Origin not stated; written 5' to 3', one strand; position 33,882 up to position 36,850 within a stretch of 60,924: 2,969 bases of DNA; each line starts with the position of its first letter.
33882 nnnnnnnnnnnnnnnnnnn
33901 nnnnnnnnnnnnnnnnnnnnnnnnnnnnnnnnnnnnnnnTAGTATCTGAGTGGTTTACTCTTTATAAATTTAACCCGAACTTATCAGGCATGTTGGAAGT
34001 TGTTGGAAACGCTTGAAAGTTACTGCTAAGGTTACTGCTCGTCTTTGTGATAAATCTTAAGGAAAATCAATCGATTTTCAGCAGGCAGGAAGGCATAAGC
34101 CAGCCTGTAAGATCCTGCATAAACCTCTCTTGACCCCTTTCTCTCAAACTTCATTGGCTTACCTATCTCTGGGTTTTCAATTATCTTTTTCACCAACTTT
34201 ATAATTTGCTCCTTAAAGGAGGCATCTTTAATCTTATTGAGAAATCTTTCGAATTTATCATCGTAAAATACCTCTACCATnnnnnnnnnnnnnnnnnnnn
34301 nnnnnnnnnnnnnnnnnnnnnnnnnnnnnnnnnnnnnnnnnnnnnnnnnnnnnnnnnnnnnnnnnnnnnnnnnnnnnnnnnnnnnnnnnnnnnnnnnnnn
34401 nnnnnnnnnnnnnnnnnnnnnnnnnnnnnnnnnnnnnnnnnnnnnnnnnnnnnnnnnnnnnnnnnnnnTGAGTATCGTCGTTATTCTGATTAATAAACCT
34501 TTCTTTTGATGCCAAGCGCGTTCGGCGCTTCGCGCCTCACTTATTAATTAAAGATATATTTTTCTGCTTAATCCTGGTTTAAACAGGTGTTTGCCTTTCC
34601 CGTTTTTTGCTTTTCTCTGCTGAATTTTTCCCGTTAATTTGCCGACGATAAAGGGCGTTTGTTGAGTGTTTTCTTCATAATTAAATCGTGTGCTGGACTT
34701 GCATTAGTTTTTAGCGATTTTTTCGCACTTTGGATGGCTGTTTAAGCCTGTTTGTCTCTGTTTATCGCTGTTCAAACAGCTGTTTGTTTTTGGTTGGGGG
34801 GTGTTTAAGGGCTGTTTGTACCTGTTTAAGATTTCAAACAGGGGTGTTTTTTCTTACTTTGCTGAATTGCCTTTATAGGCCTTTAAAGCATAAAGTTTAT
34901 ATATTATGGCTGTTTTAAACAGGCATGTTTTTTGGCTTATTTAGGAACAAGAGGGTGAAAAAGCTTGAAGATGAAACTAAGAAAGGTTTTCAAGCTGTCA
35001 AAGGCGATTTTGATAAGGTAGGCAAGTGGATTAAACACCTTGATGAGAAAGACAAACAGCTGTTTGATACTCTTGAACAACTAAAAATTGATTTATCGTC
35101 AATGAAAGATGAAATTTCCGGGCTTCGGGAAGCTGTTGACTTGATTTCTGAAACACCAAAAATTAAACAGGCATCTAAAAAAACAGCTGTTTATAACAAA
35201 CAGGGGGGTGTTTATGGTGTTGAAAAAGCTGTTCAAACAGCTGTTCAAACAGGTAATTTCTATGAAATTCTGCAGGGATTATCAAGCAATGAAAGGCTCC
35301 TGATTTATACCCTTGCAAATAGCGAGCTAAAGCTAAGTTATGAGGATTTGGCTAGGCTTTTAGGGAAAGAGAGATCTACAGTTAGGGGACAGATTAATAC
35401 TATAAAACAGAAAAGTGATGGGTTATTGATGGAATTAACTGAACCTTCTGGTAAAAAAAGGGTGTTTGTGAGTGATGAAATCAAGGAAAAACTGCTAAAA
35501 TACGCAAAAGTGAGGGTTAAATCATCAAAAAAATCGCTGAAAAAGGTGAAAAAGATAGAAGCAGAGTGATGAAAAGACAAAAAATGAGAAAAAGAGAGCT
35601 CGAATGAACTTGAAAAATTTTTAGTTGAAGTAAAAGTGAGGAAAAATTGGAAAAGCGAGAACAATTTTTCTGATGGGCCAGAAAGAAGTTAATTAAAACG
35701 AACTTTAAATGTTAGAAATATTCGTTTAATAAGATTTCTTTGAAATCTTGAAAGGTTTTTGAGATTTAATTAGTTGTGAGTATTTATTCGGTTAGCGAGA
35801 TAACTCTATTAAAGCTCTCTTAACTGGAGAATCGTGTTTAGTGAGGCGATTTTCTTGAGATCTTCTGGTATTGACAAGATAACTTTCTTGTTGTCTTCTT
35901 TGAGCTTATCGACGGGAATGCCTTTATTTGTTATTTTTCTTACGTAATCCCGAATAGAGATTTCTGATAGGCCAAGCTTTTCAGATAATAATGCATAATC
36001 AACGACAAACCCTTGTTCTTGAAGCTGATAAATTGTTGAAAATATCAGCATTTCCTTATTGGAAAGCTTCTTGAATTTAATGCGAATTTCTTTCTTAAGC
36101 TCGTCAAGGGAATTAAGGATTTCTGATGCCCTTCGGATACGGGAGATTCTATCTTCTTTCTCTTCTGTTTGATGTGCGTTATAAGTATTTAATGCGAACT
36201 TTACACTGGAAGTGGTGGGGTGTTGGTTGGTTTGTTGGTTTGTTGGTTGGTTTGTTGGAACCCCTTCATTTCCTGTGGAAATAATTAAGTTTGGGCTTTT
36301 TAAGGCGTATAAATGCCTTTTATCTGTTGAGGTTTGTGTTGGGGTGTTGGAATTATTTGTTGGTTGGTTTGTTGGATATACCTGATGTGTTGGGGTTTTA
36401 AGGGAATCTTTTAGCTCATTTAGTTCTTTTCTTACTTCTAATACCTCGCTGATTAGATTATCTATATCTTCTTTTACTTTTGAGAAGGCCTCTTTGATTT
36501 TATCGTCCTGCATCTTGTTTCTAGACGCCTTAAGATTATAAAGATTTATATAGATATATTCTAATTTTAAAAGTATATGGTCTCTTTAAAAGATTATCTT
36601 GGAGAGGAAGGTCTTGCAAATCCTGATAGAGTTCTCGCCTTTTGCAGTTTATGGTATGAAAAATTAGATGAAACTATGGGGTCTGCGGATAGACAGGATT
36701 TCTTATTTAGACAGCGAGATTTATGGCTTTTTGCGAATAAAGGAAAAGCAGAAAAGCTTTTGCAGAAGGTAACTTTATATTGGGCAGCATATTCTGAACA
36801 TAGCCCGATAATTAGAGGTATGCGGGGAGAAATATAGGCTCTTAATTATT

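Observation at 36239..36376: Exact 21-nt copy of the chromosomal origin ORB core embedded in-frame in an island gene and bracketed by 21-bp direct repeats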

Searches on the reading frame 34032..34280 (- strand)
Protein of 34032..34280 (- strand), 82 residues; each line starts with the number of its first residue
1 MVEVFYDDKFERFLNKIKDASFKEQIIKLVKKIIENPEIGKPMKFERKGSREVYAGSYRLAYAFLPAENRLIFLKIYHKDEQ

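Call 25: search_protein_families(library=pfam, proteins=[window:34032-34280:-], max_evalue=0.01)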
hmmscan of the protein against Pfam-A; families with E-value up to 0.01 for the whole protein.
window:34032-34280:- (82 aa): 2 families
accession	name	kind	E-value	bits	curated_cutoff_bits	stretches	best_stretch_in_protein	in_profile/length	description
PF05016.21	ParE_toxin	-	3.1e-08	34.5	23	1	4-81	1-87/89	ParE toxin of type II toxin-antitoxin system, parDE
PF15781.12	ParE-like_toxin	-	5.7e-05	23.4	28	1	7-71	4-71/87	ParE-like toxin of type II bacterial toxin-antitoxin system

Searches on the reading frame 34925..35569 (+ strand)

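Call 8: search_protein_families(library=pfam, proteins=[window:34925-35569:+], max_evalue=0.1)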
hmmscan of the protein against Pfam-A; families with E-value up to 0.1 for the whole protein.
window:34925-35569:+ (214 aa): 4 families
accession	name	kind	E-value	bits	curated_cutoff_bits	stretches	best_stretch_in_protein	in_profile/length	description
PF13936.12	HTH_38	-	0.0021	18.2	27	1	117-153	3-37/44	Helix-turn-helix domain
PF13730.12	HTH_36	-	0.0029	17.8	25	1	118-163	2-52/55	Helix-turn-helix domain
PF08279.18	HTH_11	-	0.073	13.4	25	0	125-163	4-42/55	HTH domain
PF08281.18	Sigma70_r4_2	-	0.089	12.9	25.7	0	135-157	25-47/54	Sigma-70, region 4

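Call 78: search_protein_families(library=ncbifam, proteins=[window:34925-35569:+], max_evalue=0.1)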
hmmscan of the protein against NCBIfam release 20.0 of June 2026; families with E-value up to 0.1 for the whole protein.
window:34925-35569:+ (214 aa): 3 families
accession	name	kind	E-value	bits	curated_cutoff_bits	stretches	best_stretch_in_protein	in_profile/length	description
TIGR02937.1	sigma70-ECF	superfamily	0.00026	20.7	42.9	1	68-163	86-160/165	sigma-70 family RNA polymerase sigma factor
TIGR04527.1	mycoplas_twoTM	subfamily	0.011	15.5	125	1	9-118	71-185/248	MG_279/MG_280 family protein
TIGR03001.1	Sig-70_gmx1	subfamily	0.077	12.3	154.6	0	64-163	103-204/244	RNA polymerase sigma-70 factor, Myxococcales family 1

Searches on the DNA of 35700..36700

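Call 20: search_rna_families(source=window, start=35700, end=36700, threshold=evalue, max_evalue=10)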
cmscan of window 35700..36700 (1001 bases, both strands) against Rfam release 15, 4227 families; matches with E-value up to 10: 3.
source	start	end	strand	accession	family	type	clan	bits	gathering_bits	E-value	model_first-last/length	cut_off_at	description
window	36400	36500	-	RF02155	NCRUPAR_2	Gene; lncRNA;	-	21.6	80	7.5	1-99/99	no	Non-protein coding RNA, upstream of F2R/PAR1 conserved region 2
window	36049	36115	-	RF00267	snoR64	Gene; snRNA; snoRNA; CD-box;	-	17.6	45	5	1-94/94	no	Small nucleolar RNA R64/Z200 family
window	36313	36347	+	RF00284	SNORD74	Gene; snRNA; snoRNA; CD-box;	CL00069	15.5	41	2.7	1-80/80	no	Small nucleolar RNA SNORD74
